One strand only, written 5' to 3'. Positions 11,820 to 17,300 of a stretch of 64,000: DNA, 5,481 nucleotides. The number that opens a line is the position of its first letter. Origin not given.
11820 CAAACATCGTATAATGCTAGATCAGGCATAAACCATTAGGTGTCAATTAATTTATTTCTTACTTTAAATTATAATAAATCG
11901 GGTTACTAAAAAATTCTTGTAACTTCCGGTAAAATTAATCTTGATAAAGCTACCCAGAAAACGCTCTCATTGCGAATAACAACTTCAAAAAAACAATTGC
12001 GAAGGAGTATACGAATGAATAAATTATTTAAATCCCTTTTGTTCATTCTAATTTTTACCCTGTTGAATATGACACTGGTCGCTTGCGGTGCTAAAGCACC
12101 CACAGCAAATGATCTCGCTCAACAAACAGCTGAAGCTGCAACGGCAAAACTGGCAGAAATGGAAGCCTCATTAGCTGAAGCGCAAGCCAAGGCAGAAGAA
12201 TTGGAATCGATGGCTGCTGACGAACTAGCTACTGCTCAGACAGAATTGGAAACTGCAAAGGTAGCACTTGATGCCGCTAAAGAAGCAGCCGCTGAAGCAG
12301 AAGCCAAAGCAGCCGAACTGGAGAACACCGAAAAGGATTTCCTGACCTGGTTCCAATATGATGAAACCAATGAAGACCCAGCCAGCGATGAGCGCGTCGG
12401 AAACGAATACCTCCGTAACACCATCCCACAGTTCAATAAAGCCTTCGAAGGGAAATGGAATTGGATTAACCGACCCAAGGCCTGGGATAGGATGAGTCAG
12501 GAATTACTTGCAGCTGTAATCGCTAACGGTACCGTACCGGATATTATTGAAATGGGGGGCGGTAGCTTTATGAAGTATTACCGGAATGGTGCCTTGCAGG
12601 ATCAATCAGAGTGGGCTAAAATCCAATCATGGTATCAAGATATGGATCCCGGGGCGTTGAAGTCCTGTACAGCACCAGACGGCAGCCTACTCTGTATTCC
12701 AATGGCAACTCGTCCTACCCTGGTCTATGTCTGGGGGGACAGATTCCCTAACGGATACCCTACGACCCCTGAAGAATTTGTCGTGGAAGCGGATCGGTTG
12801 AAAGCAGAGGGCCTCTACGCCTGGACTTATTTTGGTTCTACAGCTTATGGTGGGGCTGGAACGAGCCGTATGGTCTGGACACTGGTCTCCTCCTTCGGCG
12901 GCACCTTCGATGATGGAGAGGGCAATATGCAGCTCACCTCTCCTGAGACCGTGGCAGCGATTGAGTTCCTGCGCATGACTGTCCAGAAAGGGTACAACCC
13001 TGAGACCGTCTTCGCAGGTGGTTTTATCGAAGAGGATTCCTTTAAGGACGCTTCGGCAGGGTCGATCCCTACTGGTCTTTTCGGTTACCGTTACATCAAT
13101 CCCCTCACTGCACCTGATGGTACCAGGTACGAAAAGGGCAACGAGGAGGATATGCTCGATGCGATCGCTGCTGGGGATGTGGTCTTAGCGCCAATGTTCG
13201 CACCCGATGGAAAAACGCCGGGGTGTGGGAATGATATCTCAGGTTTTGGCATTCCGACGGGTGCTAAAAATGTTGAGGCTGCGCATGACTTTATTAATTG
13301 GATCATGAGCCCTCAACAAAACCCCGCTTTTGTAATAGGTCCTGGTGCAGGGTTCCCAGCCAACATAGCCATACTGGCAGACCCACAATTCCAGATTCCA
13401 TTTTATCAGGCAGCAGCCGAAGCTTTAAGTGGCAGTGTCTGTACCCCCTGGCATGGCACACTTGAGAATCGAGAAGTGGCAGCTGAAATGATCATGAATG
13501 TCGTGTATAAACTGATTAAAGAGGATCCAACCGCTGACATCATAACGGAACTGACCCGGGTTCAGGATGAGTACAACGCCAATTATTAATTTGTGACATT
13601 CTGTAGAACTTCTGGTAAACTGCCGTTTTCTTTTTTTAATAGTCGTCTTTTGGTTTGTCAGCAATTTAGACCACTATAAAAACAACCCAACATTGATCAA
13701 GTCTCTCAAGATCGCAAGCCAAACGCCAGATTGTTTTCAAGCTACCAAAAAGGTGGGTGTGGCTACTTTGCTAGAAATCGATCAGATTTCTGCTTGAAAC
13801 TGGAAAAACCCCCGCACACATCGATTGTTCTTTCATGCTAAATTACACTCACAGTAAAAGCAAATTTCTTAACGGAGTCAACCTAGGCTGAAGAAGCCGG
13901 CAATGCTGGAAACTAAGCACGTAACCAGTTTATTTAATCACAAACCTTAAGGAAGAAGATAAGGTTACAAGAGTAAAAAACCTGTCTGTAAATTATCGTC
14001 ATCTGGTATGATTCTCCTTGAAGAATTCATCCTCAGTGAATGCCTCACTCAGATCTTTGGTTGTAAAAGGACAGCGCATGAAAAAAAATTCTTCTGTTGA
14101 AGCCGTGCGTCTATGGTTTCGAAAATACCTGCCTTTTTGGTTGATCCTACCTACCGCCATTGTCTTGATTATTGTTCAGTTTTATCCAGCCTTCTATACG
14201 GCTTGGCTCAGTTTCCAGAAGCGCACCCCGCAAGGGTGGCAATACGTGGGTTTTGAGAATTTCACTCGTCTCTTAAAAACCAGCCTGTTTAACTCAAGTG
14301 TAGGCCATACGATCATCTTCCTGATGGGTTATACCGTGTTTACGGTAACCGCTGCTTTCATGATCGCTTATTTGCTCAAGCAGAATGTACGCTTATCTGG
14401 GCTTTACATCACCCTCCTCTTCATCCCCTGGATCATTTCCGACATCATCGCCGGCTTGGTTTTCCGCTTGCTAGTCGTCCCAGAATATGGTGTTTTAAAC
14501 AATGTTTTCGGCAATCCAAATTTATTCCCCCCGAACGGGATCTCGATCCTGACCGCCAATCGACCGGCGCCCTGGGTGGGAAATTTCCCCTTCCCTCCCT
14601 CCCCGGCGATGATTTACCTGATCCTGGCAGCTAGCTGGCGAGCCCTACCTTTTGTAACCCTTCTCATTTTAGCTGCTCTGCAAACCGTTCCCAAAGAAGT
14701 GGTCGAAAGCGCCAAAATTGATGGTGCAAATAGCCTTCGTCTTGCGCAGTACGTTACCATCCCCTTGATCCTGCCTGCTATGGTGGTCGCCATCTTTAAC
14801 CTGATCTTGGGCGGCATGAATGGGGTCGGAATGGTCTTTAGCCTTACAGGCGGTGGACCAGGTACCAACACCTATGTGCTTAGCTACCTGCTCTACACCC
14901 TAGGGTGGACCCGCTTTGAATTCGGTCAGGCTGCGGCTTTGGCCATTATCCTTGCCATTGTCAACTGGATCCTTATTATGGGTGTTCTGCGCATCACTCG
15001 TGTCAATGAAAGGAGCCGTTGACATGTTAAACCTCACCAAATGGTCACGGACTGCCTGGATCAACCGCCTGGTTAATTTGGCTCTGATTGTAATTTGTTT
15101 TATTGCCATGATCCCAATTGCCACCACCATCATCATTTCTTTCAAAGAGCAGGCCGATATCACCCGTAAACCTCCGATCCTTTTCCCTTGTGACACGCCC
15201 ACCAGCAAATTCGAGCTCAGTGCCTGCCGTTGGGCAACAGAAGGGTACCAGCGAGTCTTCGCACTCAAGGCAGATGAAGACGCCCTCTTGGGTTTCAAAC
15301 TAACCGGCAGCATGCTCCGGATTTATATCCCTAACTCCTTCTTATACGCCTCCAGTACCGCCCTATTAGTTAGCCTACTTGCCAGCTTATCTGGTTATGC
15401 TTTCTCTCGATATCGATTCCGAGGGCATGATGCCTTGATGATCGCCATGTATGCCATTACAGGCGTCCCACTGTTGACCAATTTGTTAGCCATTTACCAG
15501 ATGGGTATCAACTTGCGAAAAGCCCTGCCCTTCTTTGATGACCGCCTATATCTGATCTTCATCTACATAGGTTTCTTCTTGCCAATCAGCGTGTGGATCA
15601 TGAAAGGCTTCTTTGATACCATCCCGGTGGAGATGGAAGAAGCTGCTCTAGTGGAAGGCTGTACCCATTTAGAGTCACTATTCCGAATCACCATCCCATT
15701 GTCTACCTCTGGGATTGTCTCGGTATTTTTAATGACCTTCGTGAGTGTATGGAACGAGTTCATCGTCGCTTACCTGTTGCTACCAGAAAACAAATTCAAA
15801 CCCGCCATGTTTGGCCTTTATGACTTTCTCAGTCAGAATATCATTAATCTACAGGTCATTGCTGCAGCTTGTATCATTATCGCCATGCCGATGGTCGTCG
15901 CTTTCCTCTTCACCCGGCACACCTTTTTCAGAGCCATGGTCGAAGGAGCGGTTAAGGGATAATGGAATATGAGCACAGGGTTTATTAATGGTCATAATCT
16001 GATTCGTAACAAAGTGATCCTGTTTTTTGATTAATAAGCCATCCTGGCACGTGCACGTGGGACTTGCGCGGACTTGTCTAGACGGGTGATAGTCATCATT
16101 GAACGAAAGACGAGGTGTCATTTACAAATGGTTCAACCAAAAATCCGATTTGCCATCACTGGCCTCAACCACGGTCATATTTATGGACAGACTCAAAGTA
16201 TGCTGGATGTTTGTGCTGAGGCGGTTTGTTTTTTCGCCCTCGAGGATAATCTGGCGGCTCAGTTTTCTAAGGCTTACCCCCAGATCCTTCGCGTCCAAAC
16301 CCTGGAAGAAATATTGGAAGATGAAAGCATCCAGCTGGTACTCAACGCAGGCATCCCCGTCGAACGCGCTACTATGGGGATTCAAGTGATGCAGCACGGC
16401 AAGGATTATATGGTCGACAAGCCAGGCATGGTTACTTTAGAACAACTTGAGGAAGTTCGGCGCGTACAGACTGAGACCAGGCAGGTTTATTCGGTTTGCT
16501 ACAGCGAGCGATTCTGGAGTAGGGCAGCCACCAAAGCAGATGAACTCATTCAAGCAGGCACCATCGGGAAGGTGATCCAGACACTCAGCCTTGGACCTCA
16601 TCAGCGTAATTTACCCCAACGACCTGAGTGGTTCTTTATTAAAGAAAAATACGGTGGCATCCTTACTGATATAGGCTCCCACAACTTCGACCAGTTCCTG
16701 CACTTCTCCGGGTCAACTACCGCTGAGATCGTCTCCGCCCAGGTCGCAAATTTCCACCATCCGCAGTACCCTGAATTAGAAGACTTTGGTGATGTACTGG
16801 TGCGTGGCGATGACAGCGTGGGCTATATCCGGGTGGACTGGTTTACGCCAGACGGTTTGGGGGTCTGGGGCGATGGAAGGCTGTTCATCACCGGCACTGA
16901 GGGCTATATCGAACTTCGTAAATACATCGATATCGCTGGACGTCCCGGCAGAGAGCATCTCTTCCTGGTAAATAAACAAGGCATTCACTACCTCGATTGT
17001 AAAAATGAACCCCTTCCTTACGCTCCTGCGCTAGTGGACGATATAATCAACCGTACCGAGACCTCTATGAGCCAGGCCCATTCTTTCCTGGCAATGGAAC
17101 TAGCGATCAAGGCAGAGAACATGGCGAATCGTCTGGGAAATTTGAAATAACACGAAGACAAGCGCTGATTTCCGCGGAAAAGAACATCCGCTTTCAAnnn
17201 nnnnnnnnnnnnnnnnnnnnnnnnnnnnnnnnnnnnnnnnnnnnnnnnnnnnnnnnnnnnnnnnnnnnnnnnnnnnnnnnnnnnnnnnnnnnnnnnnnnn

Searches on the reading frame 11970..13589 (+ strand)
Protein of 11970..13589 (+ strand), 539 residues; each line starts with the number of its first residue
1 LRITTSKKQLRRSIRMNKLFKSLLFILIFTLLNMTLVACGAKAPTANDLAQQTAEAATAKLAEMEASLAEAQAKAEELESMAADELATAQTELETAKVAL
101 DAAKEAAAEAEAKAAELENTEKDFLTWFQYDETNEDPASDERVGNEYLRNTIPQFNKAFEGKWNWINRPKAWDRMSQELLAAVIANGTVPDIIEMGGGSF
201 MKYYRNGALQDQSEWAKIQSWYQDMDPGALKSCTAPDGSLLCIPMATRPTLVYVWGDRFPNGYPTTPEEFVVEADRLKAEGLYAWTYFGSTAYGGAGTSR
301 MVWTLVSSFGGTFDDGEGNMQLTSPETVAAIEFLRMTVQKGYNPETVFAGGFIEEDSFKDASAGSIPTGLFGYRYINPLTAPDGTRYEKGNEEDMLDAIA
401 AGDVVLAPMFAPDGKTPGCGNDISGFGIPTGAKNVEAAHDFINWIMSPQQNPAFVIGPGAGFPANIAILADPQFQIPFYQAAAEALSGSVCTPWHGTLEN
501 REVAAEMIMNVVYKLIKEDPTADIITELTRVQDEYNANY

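Call 21: search_protein_families(library=pfam, proteins=[window:11970-13589:+])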
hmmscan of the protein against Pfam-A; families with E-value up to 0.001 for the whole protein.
window:11970-13589:+ (539 aa): 1 family
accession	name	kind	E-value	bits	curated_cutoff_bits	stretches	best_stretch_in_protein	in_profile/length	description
PF01547.30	SBP_bac_1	-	1.8e-14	54.9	26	1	161-451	24-306/307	Bacterial extracellular solute-binding protein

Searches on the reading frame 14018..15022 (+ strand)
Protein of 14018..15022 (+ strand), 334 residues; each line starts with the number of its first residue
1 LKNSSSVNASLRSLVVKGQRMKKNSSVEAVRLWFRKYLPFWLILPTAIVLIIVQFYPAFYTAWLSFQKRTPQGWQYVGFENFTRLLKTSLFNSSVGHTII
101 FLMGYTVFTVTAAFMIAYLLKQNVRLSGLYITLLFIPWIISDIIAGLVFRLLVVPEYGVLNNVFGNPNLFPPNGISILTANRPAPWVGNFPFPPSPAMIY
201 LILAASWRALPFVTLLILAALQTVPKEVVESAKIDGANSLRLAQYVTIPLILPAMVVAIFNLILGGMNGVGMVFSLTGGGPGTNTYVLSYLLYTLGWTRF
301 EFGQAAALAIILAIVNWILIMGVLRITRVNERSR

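Call 21: search_protein_families(library=pfam, proteins=[window:14018-15022:+])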
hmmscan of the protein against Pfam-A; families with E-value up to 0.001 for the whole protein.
window:14018-15022:+ (334 aa): 1 family
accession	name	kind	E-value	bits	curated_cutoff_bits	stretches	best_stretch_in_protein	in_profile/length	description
PF00528.27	BPD_transp_1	-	1.8e-09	38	26.4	1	126-320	20-170/184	Binding-protein-dependent transport system inner membrane component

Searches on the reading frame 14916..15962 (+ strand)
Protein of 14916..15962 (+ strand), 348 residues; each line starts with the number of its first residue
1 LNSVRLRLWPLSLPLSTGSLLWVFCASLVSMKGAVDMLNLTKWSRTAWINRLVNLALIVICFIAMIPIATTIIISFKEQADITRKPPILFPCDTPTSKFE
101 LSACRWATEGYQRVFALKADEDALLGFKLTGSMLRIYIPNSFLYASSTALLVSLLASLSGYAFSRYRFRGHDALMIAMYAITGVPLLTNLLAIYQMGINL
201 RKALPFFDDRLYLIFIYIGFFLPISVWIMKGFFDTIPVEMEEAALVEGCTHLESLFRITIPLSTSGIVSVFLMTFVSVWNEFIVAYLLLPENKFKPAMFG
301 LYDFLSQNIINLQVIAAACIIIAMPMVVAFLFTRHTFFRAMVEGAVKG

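Call 22: search_protein_families(library=pfam, proteins=[window:14916-15962:+])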
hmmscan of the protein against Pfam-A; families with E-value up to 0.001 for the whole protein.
window:14916-15962:+ (348 aa): 1 family
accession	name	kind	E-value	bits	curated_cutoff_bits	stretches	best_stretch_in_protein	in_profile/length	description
PF00528.27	BPD_transp_1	-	1.1e-13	51.7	26.4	1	155-330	4-168/184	Binding-protein-dependent transport system inner membrane component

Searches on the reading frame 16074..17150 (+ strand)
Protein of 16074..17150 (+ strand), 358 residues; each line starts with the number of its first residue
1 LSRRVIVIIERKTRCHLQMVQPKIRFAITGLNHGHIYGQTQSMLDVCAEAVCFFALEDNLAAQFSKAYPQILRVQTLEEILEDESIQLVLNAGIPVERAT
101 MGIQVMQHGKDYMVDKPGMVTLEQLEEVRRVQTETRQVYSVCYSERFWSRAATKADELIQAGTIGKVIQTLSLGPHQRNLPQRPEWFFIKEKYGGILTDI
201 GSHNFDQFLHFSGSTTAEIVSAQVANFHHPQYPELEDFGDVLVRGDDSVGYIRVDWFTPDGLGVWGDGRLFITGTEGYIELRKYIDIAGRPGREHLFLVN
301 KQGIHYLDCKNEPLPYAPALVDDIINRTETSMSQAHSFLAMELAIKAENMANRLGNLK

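Call 22: search_protein_families(library=pfam, proteins=[window:16074-17150:+])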
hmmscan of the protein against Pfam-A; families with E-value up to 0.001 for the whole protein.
window:16074-17150:+ (358 aa): 3 families
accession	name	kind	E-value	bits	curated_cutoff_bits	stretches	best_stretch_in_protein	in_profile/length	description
PF22725.1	GFO_IDH_MocA_C3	-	6.5e-18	65.3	27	1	154-280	3-124/124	GFO/IDH/MocA C-terminal domain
PF02894.22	GFO_IDH_MocA_C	-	5.4e-08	33.3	22.9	1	157-334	2-168/218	Oxidoreductase family, C-terminal alpha/beta domain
PF01408.29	GFO_IDH_MocA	-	2.6e-06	28.5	24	1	25-141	2-118/120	Oxidoreductase family, NAD-binding Rossmann fold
